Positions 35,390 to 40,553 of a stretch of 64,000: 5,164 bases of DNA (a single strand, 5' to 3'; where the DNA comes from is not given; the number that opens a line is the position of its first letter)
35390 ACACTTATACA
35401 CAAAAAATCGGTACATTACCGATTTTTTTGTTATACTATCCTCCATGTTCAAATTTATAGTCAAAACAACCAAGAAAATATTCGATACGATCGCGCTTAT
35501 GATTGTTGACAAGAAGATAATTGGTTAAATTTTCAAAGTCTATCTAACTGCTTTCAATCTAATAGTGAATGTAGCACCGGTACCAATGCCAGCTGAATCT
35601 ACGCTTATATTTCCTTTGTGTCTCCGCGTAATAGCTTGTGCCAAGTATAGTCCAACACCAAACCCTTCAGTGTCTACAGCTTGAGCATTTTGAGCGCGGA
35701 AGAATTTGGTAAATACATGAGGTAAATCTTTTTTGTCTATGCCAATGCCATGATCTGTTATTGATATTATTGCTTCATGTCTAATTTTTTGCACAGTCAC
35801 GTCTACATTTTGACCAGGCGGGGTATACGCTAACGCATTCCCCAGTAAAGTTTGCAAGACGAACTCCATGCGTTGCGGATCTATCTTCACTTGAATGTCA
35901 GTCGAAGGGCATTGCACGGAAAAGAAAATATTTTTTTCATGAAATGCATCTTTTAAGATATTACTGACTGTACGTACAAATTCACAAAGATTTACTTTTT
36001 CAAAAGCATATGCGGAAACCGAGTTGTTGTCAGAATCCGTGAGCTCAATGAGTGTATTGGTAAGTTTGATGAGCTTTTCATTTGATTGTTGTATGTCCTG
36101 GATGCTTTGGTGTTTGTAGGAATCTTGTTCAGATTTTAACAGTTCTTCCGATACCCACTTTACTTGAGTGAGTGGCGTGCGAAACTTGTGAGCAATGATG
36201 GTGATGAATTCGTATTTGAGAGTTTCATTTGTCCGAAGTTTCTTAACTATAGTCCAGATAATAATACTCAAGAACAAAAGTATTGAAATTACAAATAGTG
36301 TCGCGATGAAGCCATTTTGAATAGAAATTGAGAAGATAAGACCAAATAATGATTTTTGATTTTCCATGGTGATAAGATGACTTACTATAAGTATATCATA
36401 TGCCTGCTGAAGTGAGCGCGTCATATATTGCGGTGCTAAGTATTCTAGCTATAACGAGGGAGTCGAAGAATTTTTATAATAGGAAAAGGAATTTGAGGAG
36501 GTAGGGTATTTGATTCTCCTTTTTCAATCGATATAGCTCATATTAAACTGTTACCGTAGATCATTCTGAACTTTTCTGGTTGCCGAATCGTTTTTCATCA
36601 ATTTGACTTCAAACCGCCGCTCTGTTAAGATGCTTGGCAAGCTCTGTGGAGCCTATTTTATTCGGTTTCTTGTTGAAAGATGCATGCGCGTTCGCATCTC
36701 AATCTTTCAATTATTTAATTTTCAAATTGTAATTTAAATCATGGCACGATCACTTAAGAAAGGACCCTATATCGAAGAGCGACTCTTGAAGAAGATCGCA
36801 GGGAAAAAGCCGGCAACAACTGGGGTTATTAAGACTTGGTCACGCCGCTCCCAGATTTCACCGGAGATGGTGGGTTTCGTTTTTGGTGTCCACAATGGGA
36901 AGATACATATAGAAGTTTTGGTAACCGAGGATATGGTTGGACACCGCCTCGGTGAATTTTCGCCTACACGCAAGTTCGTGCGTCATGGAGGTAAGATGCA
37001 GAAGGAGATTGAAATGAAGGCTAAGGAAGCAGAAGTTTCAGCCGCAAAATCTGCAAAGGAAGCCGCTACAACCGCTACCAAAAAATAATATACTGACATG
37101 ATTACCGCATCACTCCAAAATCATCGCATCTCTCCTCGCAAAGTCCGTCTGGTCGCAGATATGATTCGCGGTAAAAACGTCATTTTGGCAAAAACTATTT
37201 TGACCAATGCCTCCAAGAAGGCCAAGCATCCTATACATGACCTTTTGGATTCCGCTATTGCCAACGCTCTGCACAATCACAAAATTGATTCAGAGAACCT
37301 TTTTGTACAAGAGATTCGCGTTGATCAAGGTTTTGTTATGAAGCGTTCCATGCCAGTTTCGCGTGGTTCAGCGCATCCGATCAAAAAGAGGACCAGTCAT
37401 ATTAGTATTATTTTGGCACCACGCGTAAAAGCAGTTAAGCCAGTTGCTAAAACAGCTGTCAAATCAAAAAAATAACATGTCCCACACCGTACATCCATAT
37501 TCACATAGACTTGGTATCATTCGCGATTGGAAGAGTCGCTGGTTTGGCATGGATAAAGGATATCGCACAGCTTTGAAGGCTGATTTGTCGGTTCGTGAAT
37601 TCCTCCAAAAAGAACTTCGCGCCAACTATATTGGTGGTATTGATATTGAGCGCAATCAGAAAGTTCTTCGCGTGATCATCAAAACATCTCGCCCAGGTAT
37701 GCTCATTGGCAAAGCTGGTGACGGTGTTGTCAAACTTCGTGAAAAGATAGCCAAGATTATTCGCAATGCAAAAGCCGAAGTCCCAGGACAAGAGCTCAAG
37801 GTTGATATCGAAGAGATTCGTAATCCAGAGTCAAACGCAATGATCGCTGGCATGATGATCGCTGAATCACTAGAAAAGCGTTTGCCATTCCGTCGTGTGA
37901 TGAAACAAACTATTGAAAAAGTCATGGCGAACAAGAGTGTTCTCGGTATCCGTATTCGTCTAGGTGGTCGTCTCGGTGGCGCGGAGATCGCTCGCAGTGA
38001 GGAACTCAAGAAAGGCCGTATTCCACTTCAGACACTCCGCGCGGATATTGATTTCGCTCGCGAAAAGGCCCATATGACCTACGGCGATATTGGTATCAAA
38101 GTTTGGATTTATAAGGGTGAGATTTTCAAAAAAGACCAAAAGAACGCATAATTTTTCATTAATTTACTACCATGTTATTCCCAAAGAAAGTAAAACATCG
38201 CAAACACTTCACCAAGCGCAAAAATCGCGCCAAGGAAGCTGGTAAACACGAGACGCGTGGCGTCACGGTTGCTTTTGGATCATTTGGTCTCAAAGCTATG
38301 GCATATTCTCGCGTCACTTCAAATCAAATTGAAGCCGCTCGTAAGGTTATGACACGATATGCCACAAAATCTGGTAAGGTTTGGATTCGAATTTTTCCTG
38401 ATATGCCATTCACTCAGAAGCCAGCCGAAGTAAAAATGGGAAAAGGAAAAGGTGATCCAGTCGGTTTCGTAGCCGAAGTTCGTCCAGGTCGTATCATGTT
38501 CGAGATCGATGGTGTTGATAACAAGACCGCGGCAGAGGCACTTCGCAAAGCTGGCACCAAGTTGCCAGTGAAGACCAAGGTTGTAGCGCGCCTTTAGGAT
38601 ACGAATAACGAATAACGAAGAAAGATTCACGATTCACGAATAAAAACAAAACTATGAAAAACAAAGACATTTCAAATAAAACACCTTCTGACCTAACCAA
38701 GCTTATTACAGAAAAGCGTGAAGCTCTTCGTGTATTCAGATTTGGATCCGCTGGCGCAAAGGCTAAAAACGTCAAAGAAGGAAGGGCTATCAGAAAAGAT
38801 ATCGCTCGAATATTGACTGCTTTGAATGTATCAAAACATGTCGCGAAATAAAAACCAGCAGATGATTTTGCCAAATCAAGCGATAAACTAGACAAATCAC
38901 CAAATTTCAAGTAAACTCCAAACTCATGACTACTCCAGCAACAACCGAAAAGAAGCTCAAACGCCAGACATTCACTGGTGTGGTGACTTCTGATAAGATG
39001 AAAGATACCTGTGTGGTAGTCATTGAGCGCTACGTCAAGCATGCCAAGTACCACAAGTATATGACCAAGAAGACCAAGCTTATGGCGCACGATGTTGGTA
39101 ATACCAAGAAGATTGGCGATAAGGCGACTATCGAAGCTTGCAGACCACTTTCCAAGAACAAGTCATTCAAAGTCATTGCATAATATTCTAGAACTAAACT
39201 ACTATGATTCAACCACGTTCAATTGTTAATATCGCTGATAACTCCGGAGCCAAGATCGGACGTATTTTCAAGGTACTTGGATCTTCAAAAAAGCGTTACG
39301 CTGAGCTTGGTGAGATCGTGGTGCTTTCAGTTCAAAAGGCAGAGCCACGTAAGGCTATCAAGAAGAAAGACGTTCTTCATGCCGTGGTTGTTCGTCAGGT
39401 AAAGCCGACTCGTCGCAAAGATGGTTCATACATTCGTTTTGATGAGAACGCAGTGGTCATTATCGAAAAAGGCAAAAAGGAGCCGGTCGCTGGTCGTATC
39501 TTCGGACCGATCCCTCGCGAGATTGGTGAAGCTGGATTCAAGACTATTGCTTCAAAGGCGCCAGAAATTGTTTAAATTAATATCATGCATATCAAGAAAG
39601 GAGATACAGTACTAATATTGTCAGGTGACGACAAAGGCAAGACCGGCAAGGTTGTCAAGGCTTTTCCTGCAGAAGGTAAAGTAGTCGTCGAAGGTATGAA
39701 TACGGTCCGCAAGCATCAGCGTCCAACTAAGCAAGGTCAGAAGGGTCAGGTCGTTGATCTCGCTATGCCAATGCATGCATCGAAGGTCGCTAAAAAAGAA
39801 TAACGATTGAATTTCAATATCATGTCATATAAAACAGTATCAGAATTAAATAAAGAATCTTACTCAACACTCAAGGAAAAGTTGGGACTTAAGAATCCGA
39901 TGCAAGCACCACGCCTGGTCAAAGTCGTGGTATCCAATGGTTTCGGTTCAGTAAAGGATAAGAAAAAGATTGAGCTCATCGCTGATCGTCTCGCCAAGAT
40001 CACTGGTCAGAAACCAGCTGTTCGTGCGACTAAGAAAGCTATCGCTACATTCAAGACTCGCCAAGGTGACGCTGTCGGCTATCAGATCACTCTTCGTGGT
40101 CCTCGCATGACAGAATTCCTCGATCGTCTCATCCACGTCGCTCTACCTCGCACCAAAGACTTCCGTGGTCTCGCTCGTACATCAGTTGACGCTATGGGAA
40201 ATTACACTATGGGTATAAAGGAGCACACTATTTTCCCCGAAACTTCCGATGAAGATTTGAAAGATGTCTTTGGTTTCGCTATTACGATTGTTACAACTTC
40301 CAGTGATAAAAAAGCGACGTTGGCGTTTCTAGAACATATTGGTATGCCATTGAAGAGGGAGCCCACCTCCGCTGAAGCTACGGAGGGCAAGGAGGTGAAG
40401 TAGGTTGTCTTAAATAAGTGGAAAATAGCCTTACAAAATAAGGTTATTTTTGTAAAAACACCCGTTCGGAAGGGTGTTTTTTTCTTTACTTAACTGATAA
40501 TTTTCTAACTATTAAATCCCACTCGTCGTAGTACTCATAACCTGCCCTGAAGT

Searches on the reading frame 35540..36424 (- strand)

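Call 6: search_protein_families(library=pfam, proteins=[window:35540-36424:-], max_evalue=0.01)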
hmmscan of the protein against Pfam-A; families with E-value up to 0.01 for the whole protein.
window:35540-36424:- (294 aa): 3 families
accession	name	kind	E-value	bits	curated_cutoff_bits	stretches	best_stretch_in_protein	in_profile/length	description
PF02518.31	HATPase_c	-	2.7e-24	86.2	26.4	1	182-292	2-109/111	Histidine kinase-, DNA gyrase B-, and HSP90-like ATPase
PF00512.31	HisKA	-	8.2e-09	35.8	26.9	1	70-133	2-65/66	His Kinase A (phospho-acceptor) domain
PF13589.12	HATPase_c_3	-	4.8e-05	23.8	25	1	187-266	4-84/137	Histidine kinase-, DNA gyrase B-, and HSP90-like ATPase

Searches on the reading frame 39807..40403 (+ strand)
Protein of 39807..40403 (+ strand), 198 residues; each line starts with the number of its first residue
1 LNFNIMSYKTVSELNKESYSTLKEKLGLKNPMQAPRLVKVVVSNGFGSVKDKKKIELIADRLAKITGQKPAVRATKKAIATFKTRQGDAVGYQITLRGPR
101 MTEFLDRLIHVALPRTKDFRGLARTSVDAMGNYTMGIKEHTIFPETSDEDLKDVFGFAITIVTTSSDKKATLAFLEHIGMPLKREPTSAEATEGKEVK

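Call 6: search_protein_families(library=pfam, proteins=[window:39807-40403:+], max_evalue=0.01)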
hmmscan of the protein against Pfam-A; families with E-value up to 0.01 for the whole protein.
window:39807-40403:+ (198 aa): 2 families
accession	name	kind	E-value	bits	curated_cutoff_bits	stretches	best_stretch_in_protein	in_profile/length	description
PF00673.26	Ribosomal_L5_C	-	1.7e-28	99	27.8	1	90-181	2-93/94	ribosomal L5P family C-terminus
PF00281.24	Ribosomal_L5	-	5e-16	59.2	34.9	1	30-85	1-57/57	Ribosomal protein L5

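Call 16: find_related_loci(query=window:39807-40403:+, collection=genome_contigs, flank=10000)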
Query window:39807-40403:+ (198 aa) in genome_contigs; peptide patterns used: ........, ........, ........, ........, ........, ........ (x = any residue, [..] = any of these).
599 stretches matched a pattern (row limit reached: there are more); 448 encode a relative of the query (tblastn E <= 1e-3); the best 80 are kept; 80 distinct loci.
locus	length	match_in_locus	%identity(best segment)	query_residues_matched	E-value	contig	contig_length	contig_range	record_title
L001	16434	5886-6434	90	1-182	7e-111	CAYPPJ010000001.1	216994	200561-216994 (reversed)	MAG TPA_asm: uncultured Candidatus Saccharibacteria bacterium isolate SRP278252_co2_123 genome assembly, contig: NODE_48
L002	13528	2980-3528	89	3-185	5e-110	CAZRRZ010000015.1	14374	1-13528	MAG TPA_asm: uncultured Candidatus Saccharibacteria bacterium isolate SRP286056_co2_115 genome assembly, contig: NODE_67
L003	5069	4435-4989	89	1-185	3e-108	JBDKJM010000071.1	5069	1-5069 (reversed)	MAG: Candidatus Parcubacteria bacterium isolate guil_2019_sw_WHONDRS-S19S_0049_B_bin.22 scaffold_812896, whole genome sh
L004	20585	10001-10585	82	2-196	6e-107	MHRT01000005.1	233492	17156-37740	MAG: Candidatus Taylorbacteria bacterium RIFCSPHIGHO2_12_FULL_45_16 rifcsphigho2_12_scaffold_21, whole genome shotgun se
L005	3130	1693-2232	89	6-185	1e-109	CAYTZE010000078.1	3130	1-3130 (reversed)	MAG TPA_asm: uncultured Candidatus Saccharibacteria bacterium isolate SRP173033_co1_7 genome assembly, contig: NODE_9768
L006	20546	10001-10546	87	4-185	3e-106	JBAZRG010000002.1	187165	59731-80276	MAG: Candidatus Paceibacterota bacterium isolate SO_2017_GW1_142 NODE_584_length_187165_cov_3.230472_OW334_2017, whole g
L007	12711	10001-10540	89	6-185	4e-106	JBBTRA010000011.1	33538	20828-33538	MAG: Patescibacteria group bacterium isolate H41-bin055_1 H41_bin055_1_000000000011, whole genome shotgun sequence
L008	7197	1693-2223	89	6-182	6e-106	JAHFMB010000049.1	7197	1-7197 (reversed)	MAG: Candidatus Taylorbacteria bacterium isolate nzgw447 NODE_19443_length_7198_cov_2.862088, whole genome shotgun seque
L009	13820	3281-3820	88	6-185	2e-105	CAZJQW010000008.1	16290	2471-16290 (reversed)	MAG TPA_asm: uncultured Candidatus Saccharibacteria bacterium isolate SRP263991_co7_1 genome assembly, contig: NODE_6263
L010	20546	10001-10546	87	4-185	3e-105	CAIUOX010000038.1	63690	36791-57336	uncultured bacterium isolate AlinenLipids_bin-8985 genome assembly, contig: bin-8985:38/42, whole genome shotgun sequenc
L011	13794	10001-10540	87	6-185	1e-104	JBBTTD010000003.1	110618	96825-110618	MAG: Patescibacteria group bacterium isolate H41-bin002_1 H41_bin002_1_000000000003, whole genome shotgun sequence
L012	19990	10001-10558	82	3-188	3e-103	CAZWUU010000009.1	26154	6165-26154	MAG TPA_asm: uncultured Candidatus Saccharibacteria bacterium isolate SRP300315_co1_24 genome assembly, contig: NODE_948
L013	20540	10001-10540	86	6-185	1e-103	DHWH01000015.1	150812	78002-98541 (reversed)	MAG TPA_asm: Patescibacteria group bacterium UBA5187 UBA5187_contig_644, whole genome shotgun sequence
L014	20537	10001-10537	87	6-184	8e-103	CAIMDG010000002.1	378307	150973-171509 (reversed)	uncultured bacterium isolate KTt_bin-0975 genome assembly, contig: bin-0975:2/3, whole genome shotgun sequence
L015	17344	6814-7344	87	6-182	2e-102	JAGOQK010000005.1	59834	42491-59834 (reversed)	MAG: Candidatus Paceibacterota bacterium isolate Gw_Eff_bin_108 Gw_Eff_739_length_59834_cov_5.835815, whole genome shotg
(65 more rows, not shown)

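Call 53: search_protein_families(library=pfam, alignment_id=A4, max_evalue=0.0001)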
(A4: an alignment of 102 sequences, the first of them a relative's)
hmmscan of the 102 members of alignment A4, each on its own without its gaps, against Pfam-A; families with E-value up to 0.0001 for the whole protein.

A. member 1, L001:6856-8373:+ (506 aa): 2 families
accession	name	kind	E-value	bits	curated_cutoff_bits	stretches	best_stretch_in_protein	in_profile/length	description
PF06271.18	RDD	-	5.5e-12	46.6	24.1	1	52-208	4-107/137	RDD family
PF13240.11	Zn_Ribbon_1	-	1.7e-06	28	25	1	3-24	2-23/23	zinc-ribbon domain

B. families by the number of members that match (of 102 scanned): 91 families (the first 25 are shown)
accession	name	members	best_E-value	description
PF13401.12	AAA_22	8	3.2e-09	AAA domain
PF05970.20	PIF1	7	2.5e-41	PIF1-like helicase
PF13604.12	AAA_30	7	4.3e-17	AAA domain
PF13245.12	AAA_19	7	9.8e-15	AAA domain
PF21530.3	Pif1_2B_dom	7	2.2e-10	DNA helicase Pif1, 2B domain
PF14493.12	HTH_40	5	2.2e-18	Helix-turn-helix domain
PF02689.20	Herpes_Helicase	5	1.3e-08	Helicase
PF13191.12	AAA_16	4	1.5e-06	AAA ATPase domain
PF03486.20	HI0933_like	2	1.5e-73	HI0933-like protein Rossmann domain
PF00005.33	ABC_tran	2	4.7e-45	ABC transporter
PF07690.21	MFS_1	2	3.9e-39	Major Facilitator Superfamily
PF04020.18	Phage_holin_4_2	2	1.2e-31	Mycobacterial 4 TMS phage holin, superfamily IV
PF00085.26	Thioredoxin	2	5e-26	Thioredoxin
PF00078.32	RVT_1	2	2.6e-24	Reverse transcriptase (RNA-dependent DNA polymerase)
PF13450.12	NAD_binding_8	2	4.2e-13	NAD(P)-binding Rossmann-like domain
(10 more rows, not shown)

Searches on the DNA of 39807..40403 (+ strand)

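Call 98: search_rna_families(sources=[L026, L001, L014, L054, L015, L010, L022], threshold=gathering)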
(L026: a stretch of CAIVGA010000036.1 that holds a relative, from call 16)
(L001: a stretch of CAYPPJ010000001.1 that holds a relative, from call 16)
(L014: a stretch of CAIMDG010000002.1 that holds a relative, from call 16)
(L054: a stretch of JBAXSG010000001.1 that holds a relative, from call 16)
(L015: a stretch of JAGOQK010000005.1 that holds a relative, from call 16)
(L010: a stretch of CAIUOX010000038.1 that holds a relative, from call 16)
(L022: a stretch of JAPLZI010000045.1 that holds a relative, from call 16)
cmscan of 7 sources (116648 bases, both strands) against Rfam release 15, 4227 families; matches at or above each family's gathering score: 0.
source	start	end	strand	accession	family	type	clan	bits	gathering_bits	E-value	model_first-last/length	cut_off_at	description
